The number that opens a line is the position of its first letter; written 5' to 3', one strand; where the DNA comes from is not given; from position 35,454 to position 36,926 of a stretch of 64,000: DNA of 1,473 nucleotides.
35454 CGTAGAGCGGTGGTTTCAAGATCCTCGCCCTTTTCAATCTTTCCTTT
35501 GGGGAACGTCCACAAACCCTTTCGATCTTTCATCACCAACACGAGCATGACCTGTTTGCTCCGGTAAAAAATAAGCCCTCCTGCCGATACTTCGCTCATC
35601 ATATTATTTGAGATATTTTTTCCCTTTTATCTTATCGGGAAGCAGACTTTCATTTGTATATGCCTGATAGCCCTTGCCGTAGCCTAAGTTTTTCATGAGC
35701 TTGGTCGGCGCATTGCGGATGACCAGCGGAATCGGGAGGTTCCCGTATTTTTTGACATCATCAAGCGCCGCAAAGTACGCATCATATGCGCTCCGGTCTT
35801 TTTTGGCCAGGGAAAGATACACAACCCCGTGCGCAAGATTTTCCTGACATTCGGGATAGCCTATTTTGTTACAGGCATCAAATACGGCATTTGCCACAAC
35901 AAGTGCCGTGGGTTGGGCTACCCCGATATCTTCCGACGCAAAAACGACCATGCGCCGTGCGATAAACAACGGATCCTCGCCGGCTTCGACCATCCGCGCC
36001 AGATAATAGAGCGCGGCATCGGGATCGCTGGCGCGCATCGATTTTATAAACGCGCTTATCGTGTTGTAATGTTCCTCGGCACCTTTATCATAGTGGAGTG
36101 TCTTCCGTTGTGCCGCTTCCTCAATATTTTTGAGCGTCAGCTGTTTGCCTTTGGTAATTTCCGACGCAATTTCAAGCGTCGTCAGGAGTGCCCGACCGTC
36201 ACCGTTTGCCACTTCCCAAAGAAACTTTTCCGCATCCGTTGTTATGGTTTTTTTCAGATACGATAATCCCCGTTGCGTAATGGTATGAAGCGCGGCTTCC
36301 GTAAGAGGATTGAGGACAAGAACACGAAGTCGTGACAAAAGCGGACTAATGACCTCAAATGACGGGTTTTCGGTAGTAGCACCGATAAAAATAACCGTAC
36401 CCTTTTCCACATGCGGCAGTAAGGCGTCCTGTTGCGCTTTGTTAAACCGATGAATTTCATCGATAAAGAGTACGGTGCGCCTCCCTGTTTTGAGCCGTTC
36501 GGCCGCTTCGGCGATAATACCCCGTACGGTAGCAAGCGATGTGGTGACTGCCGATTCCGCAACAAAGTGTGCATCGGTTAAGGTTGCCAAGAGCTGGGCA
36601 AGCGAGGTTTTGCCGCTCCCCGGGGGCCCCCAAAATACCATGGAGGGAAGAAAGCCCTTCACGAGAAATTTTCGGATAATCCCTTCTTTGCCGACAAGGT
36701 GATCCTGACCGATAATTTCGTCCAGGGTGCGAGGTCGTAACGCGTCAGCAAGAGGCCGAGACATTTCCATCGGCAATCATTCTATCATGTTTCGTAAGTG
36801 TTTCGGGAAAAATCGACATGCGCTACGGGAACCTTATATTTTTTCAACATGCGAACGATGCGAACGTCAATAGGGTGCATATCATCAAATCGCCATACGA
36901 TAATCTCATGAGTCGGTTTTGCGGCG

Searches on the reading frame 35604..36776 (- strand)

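Call 15: search_protein_families(library=pfam, proteins=[window:35604-36776:-])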
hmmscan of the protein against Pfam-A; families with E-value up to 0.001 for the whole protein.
window:35604-36776:- (390 aa): 13 families
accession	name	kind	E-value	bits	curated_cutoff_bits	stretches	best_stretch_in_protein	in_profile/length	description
PF12002.13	MgsA_C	-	6.2e-51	173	27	1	250-388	2-147/167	MgsA AAA+ ATPase C terminal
PF16193.11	AAA_assoc_2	-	7.4e-23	81.1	34.3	1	176-248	5-81/81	AAA C-terminal domain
PF00004.35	AAA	-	3.7e-16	60.2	21.2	1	46-154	1-127/131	ATPase family associated with various cellular activities (AAA)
PF05496.18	RuvB_N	-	1.4e-12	48.1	27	1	13-132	1-118/159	Holliday junction DNA helicase RuvB P-loop domain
PF07728.20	AAA_5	-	1.2e-06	29.1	22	1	46-128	2-95/139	AAA domain (dynein-related subfamily)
PF13191.12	AAA_16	-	1.4e-06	29.3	32.6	0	43-77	24-61/167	AAA ATPase domain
PF01078.27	Mg_chelatase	-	1.6e-06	28.1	20.3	0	45-86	24-65/207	Magnesium chelatase, subunit ChlI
PF13401.12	AAA_22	-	8.1e-06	26.6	27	0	46-85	8-48/130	AAA domain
PF13173.12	AAA_14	-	4e-05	24.1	27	1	47-159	6-124/129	AAA domain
PF07724.20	AAA_2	-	7.7e-05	23.2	27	0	45-128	5-104/166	AAA domain (Cdc48 subfamily)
PF13604.12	AAA_30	-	0.00022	21.5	27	1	47-138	22-129/191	AAA domain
PF14532.12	Sigma54_activ_2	-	0.00029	21.5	25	1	49-126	27-96/138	Sigma-54 interaction domain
PF00158.32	Sigma54_activat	-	0.00042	20.5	20.2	0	94-138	88-132/168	Sigma-54 interaction domain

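Call 16: search_protein_families(library=ncbifam, proteins=[window:35604-36776:-], max_evalue=0.00001)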
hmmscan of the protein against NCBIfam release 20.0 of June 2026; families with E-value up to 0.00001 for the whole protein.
window:35604-36776:- (390 aa): 37 families (the best 25 are shown)
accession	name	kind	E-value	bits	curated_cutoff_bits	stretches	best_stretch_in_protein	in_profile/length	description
NF009881.0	PRK13341.1-2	equivalog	7.9e-120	400.9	651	1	5-371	14-391/736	AAA family ATPase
NF009883.0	PRK13341.1-4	equivalog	3.5e-105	352.5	668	1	7-371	19-394/729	AAA family ATPase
NF009880.0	PRK13341.1-1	equivalog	1.6e-97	327.3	891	1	7-371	6-363/599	AAA family ATPase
NF009882.0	PRK13341.1-3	equivalog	3e-96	323.2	1197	1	7-371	18-393/734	AAA family ATPase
NF011289.0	PRK14700.1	equivalog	5.3e-43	147.3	570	1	120-386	1-274/300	recombination factor protein RarA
TIGR02397.1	dnaX_nterm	equivalog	1.8e-16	60.3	250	2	76-284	94-291/355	DNA polymerase III subunit gamma/tau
NF001679.0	PRK00440.1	equivalog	5e-16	58.7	303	1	10-209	9-213/322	replication factor C small subunit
NF000868.0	PRK00080.1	equivalog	8e-16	57.8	282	1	10-133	16-137/330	Holliday junction branch migration DNA helicase RuvB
NF009067.0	PRK12402.1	equivalog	1.6e-14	53.6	317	2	100-234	126-256/340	replication factor C small subunit 2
TIGR00635.1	ruvB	equivalog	8.3e-13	48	299.05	1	42-124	29-106/305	Holliday junction branch migration DNA helicase RuvB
NF011523.0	PRK14962.1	equivalog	9.6e-13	47.7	576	1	94-221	112-238/474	DNA polymerase III subunits gamma and tau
NF011512.0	PRK14950.1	equivalog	4.5e-11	42.6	593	0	75-269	96-279/585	DNA polymerase III subunits gamma and tau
TIGR02902.1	spore_lonB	equivalog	1.6e-10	40.2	723.3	0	4-64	50-107/531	ATP-dependent protease LonB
NF011522.0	PRK14961.1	equivalog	1e-09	37.8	562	0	76-220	96-239/363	DNA polymerase III subunits gamma and tau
NF011524.0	PRK14963.1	equivalog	1.2e-09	37.8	601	0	13-65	8-58/647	DNA polymerase III subunits gamma and tau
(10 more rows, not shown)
